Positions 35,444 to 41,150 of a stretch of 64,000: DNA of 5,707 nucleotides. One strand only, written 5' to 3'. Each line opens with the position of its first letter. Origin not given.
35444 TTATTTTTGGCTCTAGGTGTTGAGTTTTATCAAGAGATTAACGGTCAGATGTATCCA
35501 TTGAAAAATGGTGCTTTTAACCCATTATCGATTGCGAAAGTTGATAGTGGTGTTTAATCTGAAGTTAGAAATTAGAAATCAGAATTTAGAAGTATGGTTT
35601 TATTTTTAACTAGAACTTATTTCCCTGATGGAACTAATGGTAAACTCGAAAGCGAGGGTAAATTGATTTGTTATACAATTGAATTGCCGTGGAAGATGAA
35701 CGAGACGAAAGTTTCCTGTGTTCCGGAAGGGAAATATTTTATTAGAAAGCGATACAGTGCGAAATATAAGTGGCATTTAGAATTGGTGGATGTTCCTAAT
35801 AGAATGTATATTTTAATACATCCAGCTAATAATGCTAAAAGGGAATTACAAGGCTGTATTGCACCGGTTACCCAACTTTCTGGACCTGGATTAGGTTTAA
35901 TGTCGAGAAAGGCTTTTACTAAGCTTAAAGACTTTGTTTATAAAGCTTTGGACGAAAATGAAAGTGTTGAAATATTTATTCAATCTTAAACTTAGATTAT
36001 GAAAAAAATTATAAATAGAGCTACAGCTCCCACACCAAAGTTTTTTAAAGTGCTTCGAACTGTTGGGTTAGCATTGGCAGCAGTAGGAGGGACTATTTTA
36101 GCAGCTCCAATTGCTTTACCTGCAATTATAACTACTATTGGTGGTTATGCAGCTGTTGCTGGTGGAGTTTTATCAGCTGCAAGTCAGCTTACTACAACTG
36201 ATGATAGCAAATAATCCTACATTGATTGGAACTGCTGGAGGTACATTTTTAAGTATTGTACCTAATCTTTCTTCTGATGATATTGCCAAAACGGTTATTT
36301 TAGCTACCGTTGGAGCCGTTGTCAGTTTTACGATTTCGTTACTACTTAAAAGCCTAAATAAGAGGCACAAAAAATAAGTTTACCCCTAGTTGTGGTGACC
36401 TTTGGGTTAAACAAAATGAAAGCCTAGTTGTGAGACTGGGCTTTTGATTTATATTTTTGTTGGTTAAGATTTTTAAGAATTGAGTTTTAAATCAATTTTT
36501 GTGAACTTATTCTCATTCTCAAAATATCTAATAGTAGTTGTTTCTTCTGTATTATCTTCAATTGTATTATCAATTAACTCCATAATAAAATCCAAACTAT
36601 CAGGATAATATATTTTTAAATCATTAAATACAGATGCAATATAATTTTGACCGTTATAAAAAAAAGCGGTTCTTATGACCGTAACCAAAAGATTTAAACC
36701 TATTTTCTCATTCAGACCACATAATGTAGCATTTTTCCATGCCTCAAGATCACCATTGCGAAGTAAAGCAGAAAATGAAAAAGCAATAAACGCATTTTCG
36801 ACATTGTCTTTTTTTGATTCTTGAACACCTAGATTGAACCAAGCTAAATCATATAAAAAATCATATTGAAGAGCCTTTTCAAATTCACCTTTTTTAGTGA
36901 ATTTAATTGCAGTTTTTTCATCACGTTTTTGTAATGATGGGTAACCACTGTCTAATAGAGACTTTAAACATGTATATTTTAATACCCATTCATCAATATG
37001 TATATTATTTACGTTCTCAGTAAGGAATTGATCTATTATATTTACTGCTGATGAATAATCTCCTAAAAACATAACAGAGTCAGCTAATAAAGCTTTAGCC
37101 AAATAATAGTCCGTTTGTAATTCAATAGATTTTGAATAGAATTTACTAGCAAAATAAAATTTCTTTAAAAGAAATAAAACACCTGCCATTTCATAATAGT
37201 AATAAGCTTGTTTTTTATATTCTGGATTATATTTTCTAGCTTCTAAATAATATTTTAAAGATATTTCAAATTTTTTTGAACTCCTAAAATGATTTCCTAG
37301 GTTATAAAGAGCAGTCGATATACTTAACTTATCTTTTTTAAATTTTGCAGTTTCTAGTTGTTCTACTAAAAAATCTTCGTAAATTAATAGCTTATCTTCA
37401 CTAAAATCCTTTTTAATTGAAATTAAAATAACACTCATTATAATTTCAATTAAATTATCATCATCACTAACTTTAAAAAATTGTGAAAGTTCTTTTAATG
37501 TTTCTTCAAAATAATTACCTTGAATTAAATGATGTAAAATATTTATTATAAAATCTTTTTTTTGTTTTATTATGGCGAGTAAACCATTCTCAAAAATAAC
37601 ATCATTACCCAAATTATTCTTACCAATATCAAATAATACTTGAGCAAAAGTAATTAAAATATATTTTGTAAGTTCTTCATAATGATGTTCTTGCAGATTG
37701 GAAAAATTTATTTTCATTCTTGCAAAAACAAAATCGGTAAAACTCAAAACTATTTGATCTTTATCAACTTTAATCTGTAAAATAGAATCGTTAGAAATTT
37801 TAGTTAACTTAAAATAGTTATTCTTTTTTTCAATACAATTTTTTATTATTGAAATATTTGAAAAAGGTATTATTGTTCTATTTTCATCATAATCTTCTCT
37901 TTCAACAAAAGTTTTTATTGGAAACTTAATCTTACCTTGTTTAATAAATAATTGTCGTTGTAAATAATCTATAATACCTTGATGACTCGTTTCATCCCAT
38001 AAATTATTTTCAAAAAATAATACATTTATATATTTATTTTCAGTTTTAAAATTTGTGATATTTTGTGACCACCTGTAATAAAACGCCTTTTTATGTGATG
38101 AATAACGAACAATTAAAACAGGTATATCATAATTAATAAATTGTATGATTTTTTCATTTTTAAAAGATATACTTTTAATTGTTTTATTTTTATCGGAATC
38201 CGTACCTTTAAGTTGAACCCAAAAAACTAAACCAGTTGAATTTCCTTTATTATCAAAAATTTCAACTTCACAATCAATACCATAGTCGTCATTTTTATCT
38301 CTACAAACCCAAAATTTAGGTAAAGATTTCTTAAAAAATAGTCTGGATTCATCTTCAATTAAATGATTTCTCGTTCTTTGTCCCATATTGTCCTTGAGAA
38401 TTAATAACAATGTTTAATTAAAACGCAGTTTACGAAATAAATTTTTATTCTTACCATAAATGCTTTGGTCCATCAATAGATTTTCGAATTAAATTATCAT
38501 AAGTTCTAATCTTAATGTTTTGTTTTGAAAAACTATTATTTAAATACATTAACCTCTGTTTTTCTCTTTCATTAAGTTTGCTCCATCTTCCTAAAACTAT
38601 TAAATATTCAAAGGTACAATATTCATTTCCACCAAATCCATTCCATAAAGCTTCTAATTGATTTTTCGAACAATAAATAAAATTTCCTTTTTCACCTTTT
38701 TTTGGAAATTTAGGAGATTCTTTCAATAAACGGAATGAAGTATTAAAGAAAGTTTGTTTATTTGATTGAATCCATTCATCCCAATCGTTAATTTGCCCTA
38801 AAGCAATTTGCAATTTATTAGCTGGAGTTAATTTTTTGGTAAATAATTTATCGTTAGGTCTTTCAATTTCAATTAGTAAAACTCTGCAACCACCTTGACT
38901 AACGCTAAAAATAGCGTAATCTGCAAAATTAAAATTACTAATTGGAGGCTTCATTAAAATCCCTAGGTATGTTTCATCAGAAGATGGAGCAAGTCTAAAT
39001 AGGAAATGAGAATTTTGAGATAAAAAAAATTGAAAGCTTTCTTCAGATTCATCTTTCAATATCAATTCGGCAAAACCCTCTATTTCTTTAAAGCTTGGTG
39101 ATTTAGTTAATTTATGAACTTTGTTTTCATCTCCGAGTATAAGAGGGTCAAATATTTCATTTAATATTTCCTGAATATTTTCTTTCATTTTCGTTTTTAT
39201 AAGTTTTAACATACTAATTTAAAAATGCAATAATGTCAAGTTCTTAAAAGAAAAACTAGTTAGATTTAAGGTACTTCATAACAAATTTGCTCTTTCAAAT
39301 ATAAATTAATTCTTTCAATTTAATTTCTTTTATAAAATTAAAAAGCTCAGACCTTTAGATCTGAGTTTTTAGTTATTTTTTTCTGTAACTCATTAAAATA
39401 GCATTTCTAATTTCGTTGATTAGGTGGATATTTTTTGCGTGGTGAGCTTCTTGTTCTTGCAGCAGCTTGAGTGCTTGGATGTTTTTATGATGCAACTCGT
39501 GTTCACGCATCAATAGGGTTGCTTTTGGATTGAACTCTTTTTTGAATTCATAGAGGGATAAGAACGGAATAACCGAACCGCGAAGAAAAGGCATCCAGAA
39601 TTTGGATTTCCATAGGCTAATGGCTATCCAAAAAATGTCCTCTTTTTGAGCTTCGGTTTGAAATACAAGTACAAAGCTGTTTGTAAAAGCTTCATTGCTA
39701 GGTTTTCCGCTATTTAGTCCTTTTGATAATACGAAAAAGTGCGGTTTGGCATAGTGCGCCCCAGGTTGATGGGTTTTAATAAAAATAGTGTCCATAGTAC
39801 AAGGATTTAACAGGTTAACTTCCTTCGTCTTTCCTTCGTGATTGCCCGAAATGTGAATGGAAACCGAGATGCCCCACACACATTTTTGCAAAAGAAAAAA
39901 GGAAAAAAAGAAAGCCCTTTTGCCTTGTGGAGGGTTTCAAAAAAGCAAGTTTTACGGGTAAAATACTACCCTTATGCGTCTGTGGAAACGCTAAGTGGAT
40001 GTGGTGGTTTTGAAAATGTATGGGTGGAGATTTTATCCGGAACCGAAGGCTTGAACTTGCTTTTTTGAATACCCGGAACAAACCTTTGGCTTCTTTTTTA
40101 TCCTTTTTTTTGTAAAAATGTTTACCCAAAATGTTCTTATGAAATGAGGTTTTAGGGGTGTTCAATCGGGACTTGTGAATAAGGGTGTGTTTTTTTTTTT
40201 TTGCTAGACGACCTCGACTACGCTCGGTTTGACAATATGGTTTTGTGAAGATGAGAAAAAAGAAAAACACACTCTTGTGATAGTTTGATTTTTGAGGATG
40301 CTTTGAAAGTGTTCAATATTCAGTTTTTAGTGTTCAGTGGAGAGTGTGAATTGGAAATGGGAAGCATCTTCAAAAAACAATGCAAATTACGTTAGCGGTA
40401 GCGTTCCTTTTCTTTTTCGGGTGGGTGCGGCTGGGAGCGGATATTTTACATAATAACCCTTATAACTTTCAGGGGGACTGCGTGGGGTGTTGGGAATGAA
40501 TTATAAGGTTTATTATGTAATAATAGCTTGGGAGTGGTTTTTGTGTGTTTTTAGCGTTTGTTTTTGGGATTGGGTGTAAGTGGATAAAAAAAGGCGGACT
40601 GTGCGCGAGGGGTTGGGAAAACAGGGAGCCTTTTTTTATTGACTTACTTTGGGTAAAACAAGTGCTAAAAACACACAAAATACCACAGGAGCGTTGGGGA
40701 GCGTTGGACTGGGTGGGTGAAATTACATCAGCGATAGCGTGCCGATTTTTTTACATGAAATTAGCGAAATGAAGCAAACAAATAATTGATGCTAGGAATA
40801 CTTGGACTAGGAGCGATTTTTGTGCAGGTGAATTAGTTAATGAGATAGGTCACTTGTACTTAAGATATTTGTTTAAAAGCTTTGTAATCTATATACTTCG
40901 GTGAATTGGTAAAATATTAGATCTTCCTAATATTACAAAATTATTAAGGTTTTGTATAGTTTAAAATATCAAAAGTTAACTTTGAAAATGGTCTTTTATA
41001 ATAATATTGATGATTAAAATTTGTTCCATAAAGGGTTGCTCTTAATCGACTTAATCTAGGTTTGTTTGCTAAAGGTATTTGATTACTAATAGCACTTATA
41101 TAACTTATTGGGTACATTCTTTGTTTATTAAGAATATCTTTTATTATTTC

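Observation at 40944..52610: Six defence-type genes chained into one apparent minus-strand operon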

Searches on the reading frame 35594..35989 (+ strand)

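Call 8: search_protein_families(library=padloc, proteins=[window:35594-35989:+], max_evalue=0.001)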
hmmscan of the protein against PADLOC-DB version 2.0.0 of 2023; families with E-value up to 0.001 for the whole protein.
window:35594-35989:+ (131 aa): 0 families

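Call 9: search_protein_families(library=pfam, proteins=[window:35594-35989:+], max_evalue=0.001)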
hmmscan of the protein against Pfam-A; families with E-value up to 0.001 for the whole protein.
window:35594-35989:+ (131 aa): 1 family
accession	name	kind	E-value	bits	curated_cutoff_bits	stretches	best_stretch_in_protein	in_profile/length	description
PF18925.5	DUF5675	-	1.6e-32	112.1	26.7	1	5-115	2-112/114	Family of unknown function (DUF5675)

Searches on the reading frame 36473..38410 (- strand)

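Call 8: search_protein_families(library=padloc, proteins=[window:36473-38410:-], max_evalue=0.001)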
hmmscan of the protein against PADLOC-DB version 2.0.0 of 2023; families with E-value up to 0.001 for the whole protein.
window:36473-38410:- (645 aa): 0 families

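Call 9: search_protein_families(library=pfam, proteins=[window:36473-38410:-], max_evalue=0.001)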
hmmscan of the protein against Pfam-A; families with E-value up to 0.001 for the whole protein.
window:36473-38410:- (645 aa): 4 families
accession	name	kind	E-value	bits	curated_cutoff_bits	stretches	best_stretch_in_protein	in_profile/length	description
PF14280.11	DUF4365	-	4.7e-19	69.3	24.3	1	19-148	1-137/139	Domain of unknown function (DUF4365)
PF00515.34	TPR_1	-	2.4e-08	33.9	27.8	1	367-398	3-34/34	Tetratricopeptide repeat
PF07719.23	TPR_2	-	1.3e-06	28.5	27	0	367-398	3-34/34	Tetratricopeptide repeat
PF13424.12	TPR_12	-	0.00014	22.4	30.1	0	359-392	39-72/77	Tetratricopeptide repeat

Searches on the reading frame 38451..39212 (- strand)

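Call 8: search_protein_families(library=padloc, proteins=[window:38451-39212:-], max_evalue=0.001)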
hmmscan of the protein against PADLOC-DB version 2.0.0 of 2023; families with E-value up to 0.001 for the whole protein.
window:38451-39212:- (253 aa): 9 families
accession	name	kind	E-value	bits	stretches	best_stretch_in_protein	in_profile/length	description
PDLC00378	SduA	-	3.2e-24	83.9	2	40-158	8-131/287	DUF4263 domain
PDLC00386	SduA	-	7.8e-13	46.4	1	92-244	129-258/268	DUF4263 domain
PDLC00387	SduA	-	2.4e-12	44.1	2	89-153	421-483/546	DUF4263 domain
PDLC00389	SduA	-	3.5e-11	41.3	2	113-152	274-313/383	DUF4263 domain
PDLC00398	SduA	-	3.7e-11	40.8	1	46-241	28-202/289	DUF4263 domain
PDLC00395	SduA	-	3e-09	35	1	54-151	18-114/212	DUF4263 domain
PDLC00403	SduA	-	2.6e-06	24.9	1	46-244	169-356/360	DUF4263 domain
PDLC00385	SduA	-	0.0003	18.3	0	11-123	114-215/319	DUF4263 domain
PDLC00397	SduA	-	0.00079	17.2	0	180-245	153-218/227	DUF4263 domain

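Call 9: search_protein_families(library=pfam, proteins=[window:38451-39212:-], max_evalue=0.001)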
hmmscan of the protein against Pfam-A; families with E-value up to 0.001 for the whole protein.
window:38451-39212:- (253 aa): 1 family
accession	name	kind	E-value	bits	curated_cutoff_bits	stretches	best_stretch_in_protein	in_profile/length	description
PF14082.12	SduA_C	-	3.1e-18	66.9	27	1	55-242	2-159/159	Shedu protein SduA, C-terminal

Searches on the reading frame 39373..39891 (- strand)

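Call 8: search_protein_families(library=padloc, proteins=[window:39373-39891:-], max_evalue=0.001)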
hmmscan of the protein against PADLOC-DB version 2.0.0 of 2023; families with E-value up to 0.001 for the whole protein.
window:39373-39891:- (172 aa): 0 families

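Call 9: search_protein_families(library=pfam, proteins=[window:39373-39891:-], max_evalue=0.001)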
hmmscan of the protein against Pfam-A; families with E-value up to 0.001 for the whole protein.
window:39373-39891:- (172 aa): 1 family
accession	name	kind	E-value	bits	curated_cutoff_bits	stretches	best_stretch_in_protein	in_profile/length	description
PF22105.2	DUF6943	-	2.4e-50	170.5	27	1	38-167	1-130/131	Family of unknown function (DUF6943)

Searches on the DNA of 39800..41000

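Call 61: search_rna_families(source=window, start=39800, end=41000, threshold=evalue, max_evalue=1)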
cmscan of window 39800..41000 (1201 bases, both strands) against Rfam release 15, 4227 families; matches with E-value up to 1: 3.
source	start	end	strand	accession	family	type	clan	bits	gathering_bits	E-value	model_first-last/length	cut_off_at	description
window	40186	40271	+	RF03872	MIR6426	Gene; miRNA;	-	20.3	96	0.52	1-84/84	no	MIR6426 microRNA precursor family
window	39888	39921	-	RF00489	ctRNA_p42d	Gene; antisense;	-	18.2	50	0.82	1-46/46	no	ctRNA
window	40179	40278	+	RF04120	MIR5998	Gene; miRNA;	-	18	180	0.47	17-157/173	no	MIR5998 microRNA precursor family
